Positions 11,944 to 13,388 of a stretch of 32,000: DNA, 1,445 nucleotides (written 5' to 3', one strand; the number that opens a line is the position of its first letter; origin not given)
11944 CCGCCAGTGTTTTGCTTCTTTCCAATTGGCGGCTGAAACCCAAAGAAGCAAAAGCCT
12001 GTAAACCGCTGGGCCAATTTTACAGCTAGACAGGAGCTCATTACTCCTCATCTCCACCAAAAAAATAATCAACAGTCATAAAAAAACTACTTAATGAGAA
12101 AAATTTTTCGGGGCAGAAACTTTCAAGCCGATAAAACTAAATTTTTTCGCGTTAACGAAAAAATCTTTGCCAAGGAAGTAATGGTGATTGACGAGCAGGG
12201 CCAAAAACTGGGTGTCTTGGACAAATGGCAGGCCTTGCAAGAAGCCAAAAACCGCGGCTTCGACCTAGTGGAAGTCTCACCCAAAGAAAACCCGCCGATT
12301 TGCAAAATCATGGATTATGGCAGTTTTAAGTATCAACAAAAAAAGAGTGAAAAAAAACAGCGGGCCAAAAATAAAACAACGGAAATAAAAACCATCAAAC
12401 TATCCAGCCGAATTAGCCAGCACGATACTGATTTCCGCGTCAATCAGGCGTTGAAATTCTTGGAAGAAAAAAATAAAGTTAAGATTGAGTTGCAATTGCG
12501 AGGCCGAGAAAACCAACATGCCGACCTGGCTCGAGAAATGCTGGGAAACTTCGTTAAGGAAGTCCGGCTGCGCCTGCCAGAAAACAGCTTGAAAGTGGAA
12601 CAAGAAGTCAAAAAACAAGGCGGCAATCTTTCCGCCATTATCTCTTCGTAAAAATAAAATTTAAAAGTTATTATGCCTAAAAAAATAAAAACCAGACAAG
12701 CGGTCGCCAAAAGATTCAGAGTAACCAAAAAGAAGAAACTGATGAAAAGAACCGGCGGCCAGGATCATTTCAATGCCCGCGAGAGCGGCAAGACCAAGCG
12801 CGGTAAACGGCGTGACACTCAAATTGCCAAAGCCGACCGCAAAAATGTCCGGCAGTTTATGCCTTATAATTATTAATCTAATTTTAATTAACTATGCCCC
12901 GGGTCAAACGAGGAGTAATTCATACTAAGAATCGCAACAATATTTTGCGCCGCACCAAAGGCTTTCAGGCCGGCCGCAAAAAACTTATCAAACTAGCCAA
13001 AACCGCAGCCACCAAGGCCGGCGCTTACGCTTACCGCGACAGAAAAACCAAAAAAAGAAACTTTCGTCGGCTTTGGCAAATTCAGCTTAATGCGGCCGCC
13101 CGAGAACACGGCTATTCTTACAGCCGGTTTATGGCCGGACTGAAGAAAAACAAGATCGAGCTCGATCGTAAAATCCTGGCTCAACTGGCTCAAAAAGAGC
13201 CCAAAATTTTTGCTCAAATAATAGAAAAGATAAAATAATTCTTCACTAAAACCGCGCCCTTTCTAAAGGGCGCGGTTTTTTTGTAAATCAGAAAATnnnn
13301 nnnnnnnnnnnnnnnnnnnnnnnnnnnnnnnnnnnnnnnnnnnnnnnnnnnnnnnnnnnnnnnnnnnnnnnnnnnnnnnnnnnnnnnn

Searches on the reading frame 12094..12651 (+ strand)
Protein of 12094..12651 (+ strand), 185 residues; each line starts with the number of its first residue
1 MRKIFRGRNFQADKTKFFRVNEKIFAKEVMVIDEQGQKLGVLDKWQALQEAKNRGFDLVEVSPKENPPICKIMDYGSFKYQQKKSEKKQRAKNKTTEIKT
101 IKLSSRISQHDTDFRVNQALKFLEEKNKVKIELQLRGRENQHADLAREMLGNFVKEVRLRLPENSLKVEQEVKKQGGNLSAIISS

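Call 9: search_protein_families(library=pfam, proteins=[window:12094-12651:+], max_evalue=0.01)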
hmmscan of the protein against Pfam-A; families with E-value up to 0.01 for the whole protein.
window:12094-12651:+ (185 aa): 2 families
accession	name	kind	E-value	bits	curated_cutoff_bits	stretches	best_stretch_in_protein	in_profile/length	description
PF05198.21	IF3_N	-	9.9e-30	103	26.9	1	20-89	1-70/70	Translation initiation factor IF-3, N-terminal domain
PF00707.27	IF3_C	-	1.2e-20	73.6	34.8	1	96-184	1-84/86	Translation initiation factor IF-3, C-terminal domain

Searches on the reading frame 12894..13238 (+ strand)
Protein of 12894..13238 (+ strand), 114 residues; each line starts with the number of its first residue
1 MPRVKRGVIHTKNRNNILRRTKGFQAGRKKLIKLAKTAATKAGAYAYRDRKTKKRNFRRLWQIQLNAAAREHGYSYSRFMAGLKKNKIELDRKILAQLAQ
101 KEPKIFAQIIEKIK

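Call 9: search_protein_families(library=pfam, proteins=[window:12894-13238:+], max_evalue=0.01)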
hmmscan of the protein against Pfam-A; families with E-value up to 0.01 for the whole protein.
window:12894-13238:+ (114 aa): 1 family
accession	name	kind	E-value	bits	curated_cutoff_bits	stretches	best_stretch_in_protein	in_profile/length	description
PF00453.23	Ribosomal_L20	-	1.1e-36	125.6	30.8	1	3-109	1-107/107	Ribosomal protein L20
